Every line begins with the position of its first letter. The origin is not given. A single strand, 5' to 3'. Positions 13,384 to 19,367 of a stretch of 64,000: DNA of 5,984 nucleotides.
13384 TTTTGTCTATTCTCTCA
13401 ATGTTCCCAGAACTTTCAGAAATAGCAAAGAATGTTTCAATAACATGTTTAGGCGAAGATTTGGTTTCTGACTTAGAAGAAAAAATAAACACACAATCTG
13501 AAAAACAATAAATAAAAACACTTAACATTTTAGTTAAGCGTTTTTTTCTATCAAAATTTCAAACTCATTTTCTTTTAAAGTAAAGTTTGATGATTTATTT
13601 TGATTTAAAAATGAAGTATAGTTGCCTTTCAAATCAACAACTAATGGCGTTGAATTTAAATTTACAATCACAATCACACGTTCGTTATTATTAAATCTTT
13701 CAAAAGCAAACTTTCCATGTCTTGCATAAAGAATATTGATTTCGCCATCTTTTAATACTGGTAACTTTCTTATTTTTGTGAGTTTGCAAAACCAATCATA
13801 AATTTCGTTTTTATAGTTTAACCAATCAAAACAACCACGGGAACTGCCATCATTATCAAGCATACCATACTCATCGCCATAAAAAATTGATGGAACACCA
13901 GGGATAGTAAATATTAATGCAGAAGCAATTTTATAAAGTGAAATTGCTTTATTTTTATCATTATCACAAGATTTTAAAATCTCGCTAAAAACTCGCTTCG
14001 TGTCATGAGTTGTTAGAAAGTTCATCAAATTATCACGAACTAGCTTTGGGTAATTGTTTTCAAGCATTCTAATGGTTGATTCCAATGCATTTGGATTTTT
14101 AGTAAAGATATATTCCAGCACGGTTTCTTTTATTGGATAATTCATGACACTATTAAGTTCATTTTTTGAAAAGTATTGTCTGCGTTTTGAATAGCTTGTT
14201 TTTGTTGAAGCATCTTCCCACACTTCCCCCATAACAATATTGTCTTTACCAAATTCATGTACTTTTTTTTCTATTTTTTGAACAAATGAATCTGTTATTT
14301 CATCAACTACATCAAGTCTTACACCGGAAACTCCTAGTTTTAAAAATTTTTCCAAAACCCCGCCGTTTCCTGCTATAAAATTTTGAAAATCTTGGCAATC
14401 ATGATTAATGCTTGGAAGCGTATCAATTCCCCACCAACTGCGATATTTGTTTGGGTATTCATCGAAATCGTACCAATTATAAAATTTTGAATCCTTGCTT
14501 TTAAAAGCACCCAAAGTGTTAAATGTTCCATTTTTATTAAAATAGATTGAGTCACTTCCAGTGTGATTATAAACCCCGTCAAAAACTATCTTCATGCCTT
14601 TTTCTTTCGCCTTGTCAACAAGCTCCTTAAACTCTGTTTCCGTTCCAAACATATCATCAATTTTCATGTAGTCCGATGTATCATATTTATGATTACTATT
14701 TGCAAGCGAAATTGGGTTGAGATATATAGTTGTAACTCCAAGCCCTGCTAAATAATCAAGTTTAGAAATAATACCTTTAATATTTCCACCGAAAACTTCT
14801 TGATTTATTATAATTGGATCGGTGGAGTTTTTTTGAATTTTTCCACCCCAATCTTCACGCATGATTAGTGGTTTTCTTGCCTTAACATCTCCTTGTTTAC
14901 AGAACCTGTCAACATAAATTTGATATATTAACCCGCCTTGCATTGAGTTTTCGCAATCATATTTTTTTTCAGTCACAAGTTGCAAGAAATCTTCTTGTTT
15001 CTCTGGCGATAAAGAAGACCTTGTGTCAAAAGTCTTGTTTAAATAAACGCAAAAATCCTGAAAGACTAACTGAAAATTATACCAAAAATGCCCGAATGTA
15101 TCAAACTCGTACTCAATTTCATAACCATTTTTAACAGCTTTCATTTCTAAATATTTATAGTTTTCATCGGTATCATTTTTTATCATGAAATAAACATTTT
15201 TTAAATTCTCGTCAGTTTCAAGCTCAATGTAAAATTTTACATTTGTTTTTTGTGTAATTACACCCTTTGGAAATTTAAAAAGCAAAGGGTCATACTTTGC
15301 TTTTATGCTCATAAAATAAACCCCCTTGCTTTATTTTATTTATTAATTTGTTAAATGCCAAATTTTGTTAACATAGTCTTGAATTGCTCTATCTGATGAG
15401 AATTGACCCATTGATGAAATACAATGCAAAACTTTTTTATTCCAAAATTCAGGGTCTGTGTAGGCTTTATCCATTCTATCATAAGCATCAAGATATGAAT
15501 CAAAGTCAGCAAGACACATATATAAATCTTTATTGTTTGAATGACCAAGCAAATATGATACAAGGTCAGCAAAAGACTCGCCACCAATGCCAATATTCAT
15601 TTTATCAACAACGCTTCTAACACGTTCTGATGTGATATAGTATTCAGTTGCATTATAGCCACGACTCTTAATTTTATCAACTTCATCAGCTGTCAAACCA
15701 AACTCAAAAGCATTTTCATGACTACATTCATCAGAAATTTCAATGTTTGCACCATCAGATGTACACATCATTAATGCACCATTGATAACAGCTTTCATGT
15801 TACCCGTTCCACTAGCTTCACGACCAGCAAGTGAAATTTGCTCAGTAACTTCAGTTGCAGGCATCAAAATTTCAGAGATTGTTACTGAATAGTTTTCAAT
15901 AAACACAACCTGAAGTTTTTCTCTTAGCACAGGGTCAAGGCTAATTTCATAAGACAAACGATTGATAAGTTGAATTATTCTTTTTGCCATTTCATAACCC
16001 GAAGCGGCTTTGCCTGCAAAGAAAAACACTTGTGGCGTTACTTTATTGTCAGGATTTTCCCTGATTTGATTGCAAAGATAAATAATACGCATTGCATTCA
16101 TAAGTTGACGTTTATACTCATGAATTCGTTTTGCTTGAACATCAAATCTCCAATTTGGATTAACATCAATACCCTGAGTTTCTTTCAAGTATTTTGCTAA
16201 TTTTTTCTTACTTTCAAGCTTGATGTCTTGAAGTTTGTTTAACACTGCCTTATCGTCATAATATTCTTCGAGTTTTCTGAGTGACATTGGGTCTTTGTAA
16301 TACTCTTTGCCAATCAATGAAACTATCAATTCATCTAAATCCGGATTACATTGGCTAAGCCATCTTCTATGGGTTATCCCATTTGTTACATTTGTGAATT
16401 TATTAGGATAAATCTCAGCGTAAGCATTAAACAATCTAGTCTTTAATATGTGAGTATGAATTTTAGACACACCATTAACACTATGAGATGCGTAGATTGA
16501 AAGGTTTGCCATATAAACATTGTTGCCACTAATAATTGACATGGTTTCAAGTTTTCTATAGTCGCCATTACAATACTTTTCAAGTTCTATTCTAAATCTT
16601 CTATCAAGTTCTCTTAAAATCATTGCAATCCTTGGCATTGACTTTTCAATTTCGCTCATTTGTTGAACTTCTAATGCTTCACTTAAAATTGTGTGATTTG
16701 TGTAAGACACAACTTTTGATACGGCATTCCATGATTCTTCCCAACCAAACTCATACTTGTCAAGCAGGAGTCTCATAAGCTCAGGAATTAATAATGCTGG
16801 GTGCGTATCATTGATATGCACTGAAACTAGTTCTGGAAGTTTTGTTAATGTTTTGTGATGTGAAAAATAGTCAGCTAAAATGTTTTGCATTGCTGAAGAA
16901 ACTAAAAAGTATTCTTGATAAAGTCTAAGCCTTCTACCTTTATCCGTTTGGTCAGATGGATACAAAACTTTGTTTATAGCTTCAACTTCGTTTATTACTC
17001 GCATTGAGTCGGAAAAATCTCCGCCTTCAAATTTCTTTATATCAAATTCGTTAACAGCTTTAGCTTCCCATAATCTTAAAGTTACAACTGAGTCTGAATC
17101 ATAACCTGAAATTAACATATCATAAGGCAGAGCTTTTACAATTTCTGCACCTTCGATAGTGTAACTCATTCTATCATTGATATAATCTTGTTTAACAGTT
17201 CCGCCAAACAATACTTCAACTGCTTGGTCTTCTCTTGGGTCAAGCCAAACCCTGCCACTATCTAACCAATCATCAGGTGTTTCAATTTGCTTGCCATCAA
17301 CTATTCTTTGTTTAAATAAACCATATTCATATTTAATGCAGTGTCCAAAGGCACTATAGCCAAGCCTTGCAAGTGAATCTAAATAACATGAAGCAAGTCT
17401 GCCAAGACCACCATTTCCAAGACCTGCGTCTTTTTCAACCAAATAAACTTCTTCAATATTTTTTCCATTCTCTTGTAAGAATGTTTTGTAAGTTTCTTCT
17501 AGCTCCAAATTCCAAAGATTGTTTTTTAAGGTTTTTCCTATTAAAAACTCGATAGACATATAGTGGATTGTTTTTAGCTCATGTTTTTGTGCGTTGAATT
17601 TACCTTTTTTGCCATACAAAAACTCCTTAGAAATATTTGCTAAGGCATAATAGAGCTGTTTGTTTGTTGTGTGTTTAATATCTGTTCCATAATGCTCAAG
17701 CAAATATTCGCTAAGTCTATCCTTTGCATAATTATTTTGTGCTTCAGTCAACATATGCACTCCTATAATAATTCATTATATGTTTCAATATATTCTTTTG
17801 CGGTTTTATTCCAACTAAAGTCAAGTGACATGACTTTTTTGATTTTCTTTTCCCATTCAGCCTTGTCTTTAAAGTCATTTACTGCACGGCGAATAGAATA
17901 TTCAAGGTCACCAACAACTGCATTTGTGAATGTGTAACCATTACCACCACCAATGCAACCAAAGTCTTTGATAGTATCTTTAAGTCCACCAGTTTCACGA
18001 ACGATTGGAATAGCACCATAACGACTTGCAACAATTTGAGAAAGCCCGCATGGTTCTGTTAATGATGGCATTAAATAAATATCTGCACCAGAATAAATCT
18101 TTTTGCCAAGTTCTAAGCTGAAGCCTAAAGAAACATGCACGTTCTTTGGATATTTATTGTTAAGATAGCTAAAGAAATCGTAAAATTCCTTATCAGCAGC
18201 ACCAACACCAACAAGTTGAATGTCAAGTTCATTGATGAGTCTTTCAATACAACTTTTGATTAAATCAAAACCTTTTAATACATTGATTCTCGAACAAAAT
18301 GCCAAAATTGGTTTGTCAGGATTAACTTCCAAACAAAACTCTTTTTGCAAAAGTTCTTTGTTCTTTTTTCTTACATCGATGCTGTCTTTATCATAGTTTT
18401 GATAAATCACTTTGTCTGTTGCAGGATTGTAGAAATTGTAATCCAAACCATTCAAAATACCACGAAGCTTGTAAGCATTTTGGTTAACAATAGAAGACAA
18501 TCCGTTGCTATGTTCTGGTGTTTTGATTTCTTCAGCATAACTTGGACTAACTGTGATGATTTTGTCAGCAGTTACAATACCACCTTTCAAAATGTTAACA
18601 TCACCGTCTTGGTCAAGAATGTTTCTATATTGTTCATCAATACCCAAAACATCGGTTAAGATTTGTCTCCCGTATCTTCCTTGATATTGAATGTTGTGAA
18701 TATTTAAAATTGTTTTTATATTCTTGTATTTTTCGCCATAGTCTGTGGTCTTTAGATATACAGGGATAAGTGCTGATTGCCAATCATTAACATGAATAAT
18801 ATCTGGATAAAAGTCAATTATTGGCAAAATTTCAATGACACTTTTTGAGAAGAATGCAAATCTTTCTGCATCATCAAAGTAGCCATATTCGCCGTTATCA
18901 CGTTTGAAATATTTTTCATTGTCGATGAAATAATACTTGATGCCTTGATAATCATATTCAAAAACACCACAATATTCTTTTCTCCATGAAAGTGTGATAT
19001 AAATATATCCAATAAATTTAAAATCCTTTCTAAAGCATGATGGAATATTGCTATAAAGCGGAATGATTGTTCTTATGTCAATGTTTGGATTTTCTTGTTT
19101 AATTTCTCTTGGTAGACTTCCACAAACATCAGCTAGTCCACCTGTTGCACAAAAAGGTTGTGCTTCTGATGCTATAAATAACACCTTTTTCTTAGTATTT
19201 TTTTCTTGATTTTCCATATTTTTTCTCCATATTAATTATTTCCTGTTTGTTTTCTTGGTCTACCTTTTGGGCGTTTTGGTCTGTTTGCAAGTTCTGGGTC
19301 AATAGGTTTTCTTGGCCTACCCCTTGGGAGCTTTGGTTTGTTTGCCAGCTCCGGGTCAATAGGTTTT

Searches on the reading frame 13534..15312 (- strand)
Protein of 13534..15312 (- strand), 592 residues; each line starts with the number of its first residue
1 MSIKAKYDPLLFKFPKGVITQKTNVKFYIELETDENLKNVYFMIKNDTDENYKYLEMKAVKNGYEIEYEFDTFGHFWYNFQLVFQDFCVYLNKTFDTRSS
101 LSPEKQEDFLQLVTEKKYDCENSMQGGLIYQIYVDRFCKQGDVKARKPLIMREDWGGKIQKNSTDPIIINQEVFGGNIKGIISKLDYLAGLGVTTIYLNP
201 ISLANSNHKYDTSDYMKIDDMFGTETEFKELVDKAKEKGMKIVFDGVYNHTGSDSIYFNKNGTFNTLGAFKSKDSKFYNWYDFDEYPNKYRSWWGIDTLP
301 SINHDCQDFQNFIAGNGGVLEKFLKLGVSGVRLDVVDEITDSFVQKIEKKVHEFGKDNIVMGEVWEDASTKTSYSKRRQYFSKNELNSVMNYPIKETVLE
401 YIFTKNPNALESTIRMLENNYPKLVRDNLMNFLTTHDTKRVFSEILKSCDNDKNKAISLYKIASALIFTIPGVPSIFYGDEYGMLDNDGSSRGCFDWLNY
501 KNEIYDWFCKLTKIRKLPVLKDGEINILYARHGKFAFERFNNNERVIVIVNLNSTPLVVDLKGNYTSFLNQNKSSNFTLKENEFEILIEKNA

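Call 12: search_protein_families(library=pfam, proteins=[window:13534-15312:-], max_evalue=0.00001)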
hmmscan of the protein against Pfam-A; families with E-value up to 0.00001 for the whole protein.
window:13534-15312:- (592 aa): 1 family
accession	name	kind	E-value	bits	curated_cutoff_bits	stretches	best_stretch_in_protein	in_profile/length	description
PF00128.31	Alpha-amylase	-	1.4e-51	176.6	22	1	131-487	1-359/446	Alpha amylase, catalytic domain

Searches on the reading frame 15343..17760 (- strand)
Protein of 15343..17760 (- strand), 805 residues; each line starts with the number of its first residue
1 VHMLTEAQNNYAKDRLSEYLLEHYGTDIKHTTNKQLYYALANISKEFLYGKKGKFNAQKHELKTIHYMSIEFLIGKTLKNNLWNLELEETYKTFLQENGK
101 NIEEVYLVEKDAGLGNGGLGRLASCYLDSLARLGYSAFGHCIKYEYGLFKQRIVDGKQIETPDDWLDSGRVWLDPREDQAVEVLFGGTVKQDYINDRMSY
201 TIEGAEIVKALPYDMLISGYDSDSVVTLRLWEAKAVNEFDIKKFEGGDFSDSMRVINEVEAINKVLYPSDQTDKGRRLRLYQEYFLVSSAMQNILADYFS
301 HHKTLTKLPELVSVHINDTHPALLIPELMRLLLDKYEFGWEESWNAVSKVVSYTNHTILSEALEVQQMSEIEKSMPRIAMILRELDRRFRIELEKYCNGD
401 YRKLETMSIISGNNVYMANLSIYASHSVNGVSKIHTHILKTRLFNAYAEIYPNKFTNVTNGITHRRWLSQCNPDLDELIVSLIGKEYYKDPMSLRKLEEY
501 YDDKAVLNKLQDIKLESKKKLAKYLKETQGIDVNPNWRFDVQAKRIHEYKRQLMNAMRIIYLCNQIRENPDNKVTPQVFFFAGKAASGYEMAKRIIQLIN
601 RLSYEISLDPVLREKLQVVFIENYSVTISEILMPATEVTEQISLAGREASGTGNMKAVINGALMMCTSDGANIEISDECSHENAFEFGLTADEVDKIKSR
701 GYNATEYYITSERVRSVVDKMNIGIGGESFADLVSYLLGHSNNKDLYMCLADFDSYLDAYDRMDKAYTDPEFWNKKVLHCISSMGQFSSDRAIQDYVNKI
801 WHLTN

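Call 12: search_protein_families(library=pfam, proteins=[window:15343-17760:-], max_evalue=0.00001)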
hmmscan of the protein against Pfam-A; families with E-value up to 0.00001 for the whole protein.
window:15343-17760:- (805 aa): 1 family
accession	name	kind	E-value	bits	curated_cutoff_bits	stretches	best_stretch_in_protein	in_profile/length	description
PF00343.26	Phosphorylase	-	5.1e-278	924.6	27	1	95-803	1-713/713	Carbohydrate phosphorylase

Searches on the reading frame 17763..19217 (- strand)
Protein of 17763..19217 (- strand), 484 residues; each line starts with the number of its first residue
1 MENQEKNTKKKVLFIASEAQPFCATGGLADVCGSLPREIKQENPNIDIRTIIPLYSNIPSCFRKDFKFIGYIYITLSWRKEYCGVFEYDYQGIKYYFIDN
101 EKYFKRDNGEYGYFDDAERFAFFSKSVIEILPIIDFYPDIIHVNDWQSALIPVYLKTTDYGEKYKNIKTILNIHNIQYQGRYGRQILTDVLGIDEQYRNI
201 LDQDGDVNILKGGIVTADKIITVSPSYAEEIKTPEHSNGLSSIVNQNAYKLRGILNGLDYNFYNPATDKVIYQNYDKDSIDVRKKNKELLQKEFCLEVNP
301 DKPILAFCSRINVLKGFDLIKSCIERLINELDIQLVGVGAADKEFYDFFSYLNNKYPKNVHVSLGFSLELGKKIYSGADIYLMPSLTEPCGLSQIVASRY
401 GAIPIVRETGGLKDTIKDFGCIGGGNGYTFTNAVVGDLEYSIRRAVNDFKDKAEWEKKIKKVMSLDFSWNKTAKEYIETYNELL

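Call 12: search_protein_families(library=pfam, proteins=[window:17763-19217:-], max_evalue=0.00001)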
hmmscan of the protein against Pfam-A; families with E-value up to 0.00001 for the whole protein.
window:17763-19217:- (484 aa): 3 families
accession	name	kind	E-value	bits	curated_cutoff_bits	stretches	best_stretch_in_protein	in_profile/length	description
PF08323.17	Glyco_transf_5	-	2.8e-72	243.7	22.7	1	11-245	1-238/239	Starch synthase catalytic domain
PF00534.26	Glycos_transf_1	-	1.3e-13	51.3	26.4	1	297-461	10-171/172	Glycosyl transferases group 1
PF13692.12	Glyco_trans_1_4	-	1.4e-07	32.3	27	1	303-432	2-126/142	Glycosyl transferases group 1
